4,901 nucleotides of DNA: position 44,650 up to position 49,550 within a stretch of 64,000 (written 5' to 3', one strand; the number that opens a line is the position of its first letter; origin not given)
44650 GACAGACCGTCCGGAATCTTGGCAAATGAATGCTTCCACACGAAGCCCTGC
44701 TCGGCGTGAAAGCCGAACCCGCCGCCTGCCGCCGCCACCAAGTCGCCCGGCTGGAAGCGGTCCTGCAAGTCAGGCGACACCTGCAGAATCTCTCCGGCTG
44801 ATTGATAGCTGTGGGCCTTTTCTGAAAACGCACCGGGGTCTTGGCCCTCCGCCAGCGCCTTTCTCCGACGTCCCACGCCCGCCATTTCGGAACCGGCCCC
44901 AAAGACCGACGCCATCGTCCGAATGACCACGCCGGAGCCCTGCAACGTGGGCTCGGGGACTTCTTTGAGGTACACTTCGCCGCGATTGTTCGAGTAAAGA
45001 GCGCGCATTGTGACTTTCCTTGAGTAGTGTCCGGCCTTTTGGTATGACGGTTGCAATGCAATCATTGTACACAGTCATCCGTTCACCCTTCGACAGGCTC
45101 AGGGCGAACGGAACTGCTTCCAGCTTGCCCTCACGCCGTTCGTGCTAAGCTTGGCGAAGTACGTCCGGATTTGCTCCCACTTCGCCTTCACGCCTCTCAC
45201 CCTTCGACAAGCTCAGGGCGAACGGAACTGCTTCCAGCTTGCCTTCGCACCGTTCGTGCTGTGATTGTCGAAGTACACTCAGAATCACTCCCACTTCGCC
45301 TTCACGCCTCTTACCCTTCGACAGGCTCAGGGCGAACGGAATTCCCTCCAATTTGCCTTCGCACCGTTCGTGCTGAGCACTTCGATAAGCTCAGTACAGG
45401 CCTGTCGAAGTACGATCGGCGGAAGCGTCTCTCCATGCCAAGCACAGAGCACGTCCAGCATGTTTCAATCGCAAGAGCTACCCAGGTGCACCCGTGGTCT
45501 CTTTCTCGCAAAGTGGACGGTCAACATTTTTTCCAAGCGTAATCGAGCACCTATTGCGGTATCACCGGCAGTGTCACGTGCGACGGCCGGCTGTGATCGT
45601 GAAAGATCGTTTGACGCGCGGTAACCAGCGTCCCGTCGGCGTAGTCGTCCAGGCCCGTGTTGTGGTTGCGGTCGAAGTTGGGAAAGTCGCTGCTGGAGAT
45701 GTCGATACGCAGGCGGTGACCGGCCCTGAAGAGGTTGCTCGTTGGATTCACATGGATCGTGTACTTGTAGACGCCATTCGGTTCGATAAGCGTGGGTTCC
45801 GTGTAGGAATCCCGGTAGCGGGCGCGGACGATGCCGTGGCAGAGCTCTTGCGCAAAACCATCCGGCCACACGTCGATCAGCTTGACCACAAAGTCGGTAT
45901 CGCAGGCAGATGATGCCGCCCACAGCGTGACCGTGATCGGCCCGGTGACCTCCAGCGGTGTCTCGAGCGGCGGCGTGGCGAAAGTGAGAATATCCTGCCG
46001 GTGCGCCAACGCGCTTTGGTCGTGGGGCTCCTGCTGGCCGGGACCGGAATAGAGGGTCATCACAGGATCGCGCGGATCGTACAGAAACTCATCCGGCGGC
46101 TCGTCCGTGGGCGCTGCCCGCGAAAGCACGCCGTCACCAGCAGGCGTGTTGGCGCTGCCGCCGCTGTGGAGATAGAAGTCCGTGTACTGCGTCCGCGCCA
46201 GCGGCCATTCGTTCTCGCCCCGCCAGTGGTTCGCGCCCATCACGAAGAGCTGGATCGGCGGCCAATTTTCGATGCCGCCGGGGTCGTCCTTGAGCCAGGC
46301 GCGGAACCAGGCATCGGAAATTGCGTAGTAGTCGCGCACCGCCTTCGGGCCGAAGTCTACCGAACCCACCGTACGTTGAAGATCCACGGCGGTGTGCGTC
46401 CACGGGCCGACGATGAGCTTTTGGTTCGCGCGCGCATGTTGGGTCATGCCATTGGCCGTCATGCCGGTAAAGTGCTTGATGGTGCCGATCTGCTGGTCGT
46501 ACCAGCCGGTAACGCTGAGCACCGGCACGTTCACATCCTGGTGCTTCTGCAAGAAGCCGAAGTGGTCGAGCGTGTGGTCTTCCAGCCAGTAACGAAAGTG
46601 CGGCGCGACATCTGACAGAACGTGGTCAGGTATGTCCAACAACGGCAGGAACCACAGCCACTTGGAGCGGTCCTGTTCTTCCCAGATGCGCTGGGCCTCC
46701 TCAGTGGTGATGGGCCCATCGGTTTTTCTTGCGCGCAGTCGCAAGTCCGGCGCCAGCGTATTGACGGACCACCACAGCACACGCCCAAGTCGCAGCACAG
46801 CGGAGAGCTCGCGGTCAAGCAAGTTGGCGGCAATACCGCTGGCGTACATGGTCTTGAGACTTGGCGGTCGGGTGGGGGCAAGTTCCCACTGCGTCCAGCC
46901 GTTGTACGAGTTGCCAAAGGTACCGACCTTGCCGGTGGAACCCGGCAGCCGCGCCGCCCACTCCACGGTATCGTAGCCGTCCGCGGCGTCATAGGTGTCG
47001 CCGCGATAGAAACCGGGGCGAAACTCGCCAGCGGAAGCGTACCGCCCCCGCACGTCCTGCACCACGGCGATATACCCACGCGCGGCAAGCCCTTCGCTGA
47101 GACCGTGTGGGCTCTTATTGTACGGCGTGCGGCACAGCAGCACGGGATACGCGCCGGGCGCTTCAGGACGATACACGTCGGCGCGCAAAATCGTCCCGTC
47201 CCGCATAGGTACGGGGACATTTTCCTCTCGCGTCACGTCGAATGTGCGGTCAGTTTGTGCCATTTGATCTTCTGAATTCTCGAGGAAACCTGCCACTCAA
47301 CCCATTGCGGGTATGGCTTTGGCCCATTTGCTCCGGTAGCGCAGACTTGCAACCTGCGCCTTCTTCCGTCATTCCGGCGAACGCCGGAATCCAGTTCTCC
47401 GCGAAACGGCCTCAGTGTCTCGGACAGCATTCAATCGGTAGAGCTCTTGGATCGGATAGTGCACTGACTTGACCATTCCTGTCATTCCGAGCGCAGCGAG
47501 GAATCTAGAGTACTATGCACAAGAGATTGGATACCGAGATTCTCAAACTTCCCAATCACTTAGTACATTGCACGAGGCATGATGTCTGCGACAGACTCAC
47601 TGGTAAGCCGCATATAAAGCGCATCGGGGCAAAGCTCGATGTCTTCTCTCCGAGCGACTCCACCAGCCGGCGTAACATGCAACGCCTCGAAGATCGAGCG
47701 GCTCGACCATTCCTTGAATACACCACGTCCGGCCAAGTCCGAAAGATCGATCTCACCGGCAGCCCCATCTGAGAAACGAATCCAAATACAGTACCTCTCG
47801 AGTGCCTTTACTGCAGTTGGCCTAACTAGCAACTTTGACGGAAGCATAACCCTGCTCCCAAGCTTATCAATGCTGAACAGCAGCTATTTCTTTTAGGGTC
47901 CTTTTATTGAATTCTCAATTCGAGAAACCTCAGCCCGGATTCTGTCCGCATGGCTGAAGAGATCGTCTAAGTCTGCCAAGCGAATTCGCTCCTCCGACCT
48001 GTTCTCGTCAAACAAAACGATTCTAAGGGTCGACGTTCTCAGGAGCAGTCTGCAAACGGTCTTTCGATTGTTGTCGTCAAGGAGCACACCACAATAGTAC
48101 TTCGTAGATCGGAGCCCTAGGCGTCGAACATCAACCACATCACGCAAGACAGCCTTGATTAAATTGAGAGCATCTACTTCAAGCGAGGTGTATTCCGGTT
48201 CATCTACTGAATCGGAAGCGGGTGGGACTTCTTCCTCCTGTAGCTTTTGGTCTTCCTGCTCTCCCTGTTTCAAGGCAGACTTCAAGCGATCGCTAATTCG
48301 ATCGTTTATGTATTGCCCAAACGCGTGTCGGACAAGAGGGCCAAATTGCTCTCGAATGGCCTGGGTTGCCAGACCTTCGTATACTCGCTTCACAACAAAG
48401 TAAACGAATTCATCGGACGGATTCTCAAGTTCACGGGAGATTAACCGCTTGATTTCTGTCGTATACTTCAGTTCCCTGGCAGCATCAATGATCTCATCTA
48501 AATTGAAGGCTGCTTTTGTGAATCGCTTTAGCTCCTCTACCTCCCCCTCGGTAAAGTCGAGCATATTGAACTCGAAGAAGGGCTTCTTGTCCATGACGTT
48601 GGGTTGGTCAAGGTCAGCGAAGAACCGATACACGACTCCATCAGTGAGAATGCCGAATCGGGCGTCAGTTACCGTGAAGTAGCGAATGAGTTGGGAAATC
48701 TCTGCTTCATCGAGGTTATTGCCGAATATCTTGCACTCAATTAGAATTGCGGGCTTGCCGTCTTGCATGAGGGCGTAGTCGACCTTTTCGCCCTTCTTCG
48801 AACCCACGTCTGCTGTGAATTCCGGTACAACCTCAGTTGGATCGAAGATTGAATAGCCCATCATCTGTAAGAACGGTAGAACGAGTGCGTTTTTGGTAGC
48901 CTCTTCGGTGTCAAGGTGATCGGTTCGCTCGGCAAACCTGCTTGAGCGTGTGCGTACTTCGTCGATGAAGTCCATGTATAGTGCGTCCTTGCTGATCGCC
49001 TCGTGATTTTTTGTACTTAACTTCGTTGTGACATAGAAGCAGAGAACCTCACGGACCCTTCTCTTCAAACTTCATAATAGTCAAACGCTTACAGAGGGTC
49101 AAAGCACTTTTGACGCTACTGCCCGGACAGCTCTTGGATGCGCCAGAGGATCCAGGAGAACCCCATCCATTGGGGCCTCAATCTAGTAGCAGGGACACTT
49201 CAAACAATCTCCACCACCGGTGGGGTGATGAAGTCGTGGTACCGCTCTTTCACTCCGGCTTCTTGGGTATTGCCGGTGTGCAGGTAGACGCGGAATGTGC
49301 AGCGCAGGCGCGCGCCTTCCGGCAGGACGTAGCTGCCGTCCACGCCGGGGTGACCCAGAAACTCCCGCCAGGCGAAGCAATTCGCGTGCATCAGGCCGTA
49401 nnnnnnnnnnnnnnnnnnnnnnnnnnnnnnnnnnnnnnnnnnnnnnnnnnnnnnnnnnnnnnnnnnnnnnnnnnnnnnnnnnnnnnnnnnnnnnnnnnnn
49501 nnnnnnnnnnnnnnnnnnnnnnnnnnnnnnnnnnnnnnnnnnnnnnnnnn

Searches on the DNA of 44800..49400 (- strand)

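Call 54: search_rna_families(source=window, start=44800, end=49400, threshold=evalue, max_evalue=1)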
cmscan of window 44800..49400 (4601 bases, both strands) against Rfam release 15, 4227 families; matches with E-value up to 1: 0.
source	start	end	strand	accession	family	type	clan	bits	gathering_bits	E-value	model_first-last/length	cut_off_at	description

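Call 67: search_dna_similar(query=L124:6001-7053:+, collection=ecoli_genomes, mode=near, max_rows=8)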
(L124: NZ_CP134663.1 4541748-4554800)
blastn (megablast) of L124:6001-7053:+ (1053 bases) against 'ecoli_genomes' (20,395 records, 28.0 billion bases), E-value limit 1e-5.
Records with a match: 190; places in all: 191; records where one place covers at least 80% of the query: 190.
Genomes with a match: 190 of 5426; with a place that covers at least 80% of the query: 190. Places per genome that has any: lowest 1, median 1, highest 2. On chromosomes: 191 places; on plasmids: 0.
Best place of each record, by identity: >=99% 183; 95-99% 7.
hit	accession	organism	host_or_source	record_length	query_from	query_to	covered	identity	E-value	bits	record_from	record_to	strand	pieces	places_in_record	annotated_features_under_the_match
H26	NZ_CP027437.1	Escherichia coli strain 2012C-4221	missing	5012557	1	1053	100%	100.0%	0e+0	1945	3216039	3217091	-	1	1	type I restriction endonuclease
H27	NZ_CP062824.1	Escherichia coli O169:H41 strain Res13-Lact-PER13-34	Sus scrofa domesticus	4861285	1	1053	100%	100.0%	0e+0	1945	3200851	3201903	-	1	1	type I restriction endonuclease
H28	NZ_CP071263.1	Escherichia coli strain MEI003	Outdoors environment of a veterinary ...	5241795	1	1053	100%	100.0%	0e+0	1945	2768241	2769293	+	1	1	type I restriction endonuclease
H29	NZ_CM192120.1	Escherichia coli strain MEW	Pagophila eburnea (ivory gull)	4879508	1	1053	100%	100.0%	0e+0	1945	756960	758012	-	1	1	type I restriction endonuclease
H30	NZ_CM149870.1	Escherichia coli strain HCP5S3_I2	Sus scrofa domesticus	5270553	1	1053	100%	99.8%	0e+0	1934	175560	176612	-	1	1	type I restriction endonuclease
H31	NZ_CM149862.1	Escherichia coli strain LCP30S3_I5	Sus scrofa domesticus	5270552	1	1053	100%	99.8%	0e+0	1934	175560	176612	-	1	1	type I restriction endonuclease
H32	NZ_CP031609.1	Escherichia coli strain N3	Homo sapiens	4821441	1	1053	100%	99.7%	0e+0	1929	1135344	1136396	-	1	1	type I restriction endonuclease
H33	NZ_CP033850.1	Escherichia coli strain FDAARGOS_497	Homo sapiens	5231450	1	1053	100%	99.6%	0e+0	1923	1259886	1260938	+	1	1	type I restriction endonuclease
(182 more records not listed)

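Call 68: get_annotated_region(hit=H26, flank=7000)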
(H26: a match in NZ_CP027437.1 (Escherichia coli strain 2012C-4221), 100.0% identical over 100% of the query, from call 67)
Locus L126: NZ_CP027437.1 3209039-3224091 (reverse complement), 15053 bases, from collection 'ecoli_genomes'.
description: Escherichia coli strain 2012C-4221 chromosome, complete genome
organism: Escherichia coli strain 2012C-4221 (NCBI taxid 562)
replicon: chromosome; assembly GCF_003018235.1
host: missing; source: missing; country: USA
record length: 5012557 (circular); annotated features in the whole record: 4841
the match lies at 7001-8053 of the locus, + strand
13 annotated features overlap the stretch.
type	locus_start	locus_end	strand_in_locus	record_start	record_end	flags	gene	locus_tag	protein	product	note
CDS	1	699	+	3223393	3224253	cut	sgbU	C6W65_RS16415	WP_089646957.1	L-ribulose-5-phosphate 3-epimerase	-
CDS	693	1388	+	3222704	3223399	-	araD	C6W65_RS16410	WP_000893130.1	L-ribulose-5-phosphate 4-epimerase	-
CDS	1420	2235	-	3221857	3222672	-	-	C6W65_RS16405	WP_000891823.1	AraC family transcriptional regulator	-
CDS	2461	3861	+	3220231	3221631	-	-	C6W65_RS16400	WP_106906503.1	MFS transporter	-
CDS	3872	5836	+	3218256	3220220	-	-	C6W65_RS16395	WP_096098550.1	glycoside hydrolase family 127 protein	-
CDS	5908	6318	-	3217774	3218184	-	-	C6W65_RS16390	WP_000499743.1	type II toxin-antitoxin system HicB family antitoxin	-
CDS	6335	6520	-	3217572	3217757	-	-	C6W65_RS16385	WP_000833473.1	type II toxin-antitoxin system HicA family toxin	-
CDS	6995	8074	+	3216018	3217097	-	-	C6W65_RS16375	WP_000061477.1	type I restriction endonuclease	-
CDS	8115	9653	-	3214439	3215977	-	aldB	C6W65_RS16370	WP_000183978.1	aldehyde dehydrogenase AldB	-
CDS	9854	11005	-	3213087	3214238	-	yiaY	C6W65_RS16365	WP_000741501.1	L-threonine dehydrogenase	-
CDS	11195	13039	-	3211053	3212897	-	selB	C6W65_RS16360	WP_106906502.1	selenocysteine-specific translation elongation factor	-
CDS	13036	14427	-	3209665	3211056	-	selA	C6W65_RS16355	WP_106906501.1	L-seryl-tRNA(Sec) selenium transferase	-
CDS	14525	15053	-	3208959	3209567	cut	yibF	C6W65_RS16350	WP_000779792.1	glutathione S-transferase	-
